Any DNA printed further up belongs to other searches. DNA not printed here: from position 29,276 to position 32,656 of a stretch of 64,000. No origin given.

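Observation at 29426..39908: Seven-gene envelope-stress/efflux module: ECF sigma, zf-HC2 anti-sigma, Spy/CpxP-like LTxxQ protein, membrane fusion protein, periplasmic unknown and two tandem RND permeases, with no outer-membrane factor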

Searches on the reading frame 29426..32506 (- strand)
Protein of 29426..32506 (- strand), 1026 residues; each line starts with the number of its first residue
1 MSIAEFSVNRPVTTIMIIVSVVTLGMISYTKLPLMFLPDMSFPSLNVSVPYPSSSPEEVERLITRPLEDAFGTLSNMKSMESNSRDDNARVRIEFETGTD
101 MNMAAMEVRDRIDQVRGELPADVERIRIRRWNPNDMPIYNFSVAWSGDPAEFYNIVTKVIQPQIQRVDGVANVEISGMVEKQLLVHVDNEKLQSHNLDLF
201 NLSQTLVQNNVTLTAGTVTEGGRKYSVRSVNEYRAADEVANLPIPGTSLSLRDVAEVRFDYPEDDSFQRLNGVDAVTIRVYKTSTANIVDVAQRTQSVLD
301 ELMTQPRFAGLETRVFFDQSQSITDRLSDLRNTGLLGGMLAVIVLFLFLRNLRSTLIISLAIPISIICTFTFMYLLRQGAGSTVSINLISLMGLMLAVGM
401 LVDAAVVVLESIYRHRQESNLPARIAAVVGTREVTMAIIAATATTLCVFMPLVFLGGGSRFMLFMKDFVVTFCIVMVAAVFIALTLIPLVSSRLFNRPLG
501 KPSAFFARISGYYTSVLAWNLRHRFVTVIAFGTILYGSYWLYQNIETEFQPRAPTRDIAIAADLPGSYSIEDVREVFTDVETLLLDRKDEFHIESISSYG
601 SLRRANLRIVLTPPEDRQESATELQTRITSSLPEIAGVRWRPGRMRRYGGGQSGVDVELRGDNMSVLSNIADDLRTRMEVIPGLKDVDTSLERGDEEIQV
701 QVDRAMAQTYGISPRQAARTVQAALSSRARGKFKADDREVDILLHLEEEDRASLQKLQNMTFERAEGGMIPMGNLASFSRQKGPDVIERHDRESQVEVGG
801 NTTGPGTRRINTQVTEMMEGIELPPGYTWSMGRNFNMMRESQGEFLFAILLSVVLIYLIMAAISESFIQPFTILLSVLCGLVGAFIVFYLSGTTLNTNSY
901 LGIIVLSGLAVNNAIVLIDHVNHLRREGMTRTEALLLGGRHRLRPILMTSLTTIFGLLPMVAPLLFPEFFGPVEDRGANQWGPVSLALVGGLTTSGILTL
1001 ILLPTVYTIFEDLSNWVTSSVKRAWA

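Call 4: search_protein_families(library=pfam, proteins=[window:29426-32506:-], max_evalue=0.01)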
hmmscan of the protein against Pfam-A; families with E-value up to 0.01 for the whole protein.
window:29426-32506:- (1026 aa): 3 families
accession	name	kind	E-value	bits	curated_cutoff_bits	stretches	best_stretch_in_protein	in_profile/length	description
PF00873.25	ACR_tran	-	4.7e-222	740.1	28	1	3-1010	1-1020/1021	AcrB/AcrD/AcrF family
PF03176.21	MMPL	-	3.8e-12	46.3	20.5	2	329-490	144-298/333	MMPL family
PF02355.23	SecD_SecF_C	-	0.00065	19.6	20.5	2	339-488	43-184/189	Protein export membrane protein SecD/SecF, C-terminal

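Call 5: search_protein_families(library=ncbifam, proteins=[window:29426-32506:-], max_evalue=0.01)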
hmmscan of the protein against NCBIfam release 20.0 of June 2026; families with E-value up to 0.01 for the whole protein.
window:29426-32506:- (1026 aa): 21 families
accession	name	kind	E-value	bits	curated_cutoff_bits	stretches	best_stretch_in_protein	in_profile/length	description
NF033617.1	RND_permease_2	subfamily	4.8e-192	640.5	1250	1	6-1011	3-1008/1009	multidrug efflux RND transporter permease subunit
NF000282.2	RND_permease_1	subfamily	6.1e-145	484.6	1250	1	5-1010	2-1027/1029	multidrug efflux RND transporter permease subunit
TIGR00915.1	2A0602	subfamily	1.7e-125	420.2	940.35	1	4-1011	2-1029/1050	efflux RND transporter permease subunit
NF007905.0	PRK10614.1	equivalog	1e-119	400.8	1774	1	6-1017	6-1015/1025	multidrug efflux RND transporter permease subunit MdtC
NF007798.0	PRK10503.1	equivalog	4.8e-114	382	1584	1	8-1022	17-1034/1040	MdtB/MuxB family multidrug efflux RND transporter permease subunit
TIGR00914.1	2A0601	subfamily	3.4e-112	376.1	701.45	1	3-1010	5-1035/1051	CusA/CzcA family heavy metal efflux RND transporter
NF007133.0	PRK09579.1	equivalog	1.9e-99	333.6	1763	1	1-1011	1-1003/1017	multidrug efflux RND transporter permease subunit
NF007842.1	PRK10555.1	equivalog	1.7e-92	310.9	1854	1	3-962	1-988/1036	multidrug efflux RND transporter permease AcrD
NF007131.0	PRK09577.1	equivalog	7.2e-86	288.8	1768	1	4-1010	2-1022/1045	multidrug efflux RND transporter permease subunit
NF000037.1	RND_perm_OqxB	exception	2e-82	277.5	2200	2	1-500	1-503/1050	multidrug efflux RND transporter permease subunit OqxB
NF011706.2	PRK15127.1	equivalog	3.3e-70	237.1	2150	2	5-586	3-600/1049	multidrug efflux RND transporter permease subunit AcrB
TIGR00916.1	2A0604s01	subfamily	1e-17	64.6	148.6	2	280-483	37-230/231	SecD/SecF family protein translocase subunit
NF009584.0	PRK13024.1-4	equivalog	2.5e-10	39.4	1171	2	332-497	260-420/759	protein translocase subunit SecDF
NF009583.0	PRK13024.1-3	subfamily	1.1e-08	33.7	721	1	333-497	284-434/755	protein translocase subunit SecDF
TIGR00921.1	2A067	subfamily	1e-07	30.5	351.9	1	809-1014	154-350/733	hydrophobe/amphiphile efflux-3 (HAE3) family transporter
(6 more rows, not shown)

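Call 24: search_solved_structures(query=window:29426-32506:-, max_evalue=1e-20)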
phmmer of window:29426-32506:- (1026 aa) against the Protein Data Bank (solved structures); distinct sequences matched with E-value up to 1e-20: 80 (the best 60 are shown).
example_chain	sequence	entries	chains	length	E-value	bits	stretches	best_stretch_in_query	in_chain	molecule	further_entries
9lyq_B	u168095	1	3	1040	3.4e-93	316.5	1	8-1020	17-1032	Multidrug resistance protein MdtB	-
8zxs_A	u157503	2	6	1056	3e-85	290.2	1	2-962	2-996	Efflux pump membrane transporter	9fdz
7cz9_A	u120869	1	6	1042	3.1e-85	290.2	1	2-962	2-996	Efflux pump membrane transporter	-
7wlv_A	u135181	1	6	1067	3.2e-84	286.8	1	1-962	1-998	Efflux pump membrane transporter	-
9e9f_B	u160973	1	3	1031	2.9e-83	283.7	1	4-1009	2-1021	Efflux pump membrane transporter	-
8z1u_A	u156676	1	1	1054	4.4e-83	283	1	4-1009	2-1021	Efflux pump membrane transporter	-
5t0o_A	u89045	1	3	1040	1.8e-82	281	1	4-1018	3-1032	CmeB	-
5lq3_A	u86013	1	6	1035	1.8e-82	281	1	4-1018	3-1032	CmeB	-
8f3e_A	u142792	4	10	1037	4.9e-82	279.6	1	4-1005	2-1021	Efflux pump membrane transporter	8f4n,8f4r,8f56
8yr0_A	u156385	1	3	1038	8.5e-82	278.8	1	3-962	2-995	Cation/multidrug efflux pump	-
22xk_B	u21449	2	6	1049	4.3e-80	273.1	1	4-1015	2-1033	MexBYB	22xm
7b8p_A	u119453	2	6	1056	1.6e-78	268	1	1-962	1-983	Efflux pump membrane transporter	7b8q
21fo_A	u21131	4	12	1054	4.2e-78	266.6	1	4-1015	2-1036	Multidrug resistance protein MexB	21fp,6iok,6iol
2v50_A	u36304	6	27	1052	4.2e-78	266.5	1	4-1015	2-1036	MULTIDRUG RESISTANCE PROTEIN MEXB | Efflux pump membrane transporter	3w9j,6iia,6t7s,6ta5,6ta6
3w9i_A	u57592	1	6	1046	4.5e-78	266.5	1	4-1014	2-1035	Multidrug resistance protein MexB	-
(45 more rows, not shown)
